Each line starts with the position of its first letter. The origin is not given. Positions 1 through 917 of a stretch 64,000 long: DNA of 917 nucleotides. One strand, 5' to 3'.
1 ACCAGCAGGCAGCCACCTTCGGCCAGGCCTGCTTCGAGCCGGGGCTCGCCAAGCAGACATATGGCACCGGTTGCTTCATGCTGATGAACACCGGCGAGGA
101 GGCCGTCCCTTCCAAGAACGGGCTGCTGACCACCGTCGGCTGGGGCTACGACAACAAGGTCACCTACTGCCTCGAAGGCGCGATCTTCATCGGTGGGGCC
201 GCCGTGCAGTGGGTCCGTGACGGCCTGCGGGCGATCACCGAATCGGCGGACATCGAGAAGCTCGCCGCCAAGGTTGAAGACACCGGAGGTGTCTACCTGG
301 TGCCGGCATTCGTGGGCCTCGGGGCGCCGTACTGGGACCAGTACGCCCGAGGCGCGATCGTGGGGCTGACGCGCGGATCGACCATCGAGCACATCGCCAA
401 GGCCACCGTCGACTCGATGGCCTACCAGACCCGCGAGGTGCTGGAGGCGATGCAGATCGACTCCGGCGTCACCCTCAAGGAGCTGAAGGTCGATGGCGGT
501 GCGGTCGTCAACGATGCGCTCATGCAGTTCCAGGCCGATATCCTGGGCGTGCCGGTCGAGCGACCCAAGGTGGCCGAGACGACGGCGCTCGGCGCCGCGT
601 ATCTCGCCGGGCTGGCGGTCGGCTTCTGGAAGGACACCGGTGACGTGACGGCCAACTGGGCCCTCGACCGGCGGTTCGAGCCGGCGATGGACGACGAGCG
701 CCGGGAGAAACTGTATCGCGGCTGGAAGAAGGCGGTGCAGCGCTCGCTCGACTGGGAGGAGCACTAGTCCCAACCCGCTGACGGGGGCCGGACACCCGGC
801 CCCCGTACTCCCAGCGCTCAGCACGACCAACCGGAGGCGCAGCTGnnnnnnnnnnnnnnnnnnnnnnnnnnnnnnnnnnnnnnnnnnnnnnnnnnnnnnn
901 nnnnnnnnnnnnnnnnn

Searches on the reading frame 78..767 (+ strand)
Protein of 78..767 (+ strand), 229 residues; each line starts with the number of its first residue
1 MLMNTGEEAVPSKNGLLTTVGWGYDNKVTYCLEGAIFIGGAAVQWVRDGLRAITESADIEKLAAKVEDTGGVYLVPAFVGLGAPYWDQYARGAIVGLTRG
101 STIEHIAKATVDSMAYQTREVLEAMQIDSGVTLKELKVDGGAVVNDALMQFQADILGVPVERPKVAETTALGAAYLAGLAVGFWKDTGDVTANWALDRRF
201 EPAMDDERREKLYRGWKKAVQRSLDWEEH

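Call 77: search_protein_families(library=pfam, proteins=[window:78-767:+], max_evalue=0.00001)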
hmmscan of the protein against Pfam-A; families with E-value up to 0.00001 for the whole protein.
window:78-767:+ (229 aa): 1 family
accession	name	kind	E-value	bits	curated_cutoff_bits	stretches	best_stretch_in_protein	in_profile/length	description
PF02782.22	FGGY_C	-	2.2e-43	148.8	27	1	3-180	12-197/198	FGGY family of carbohydrate kinases, C-terminal domain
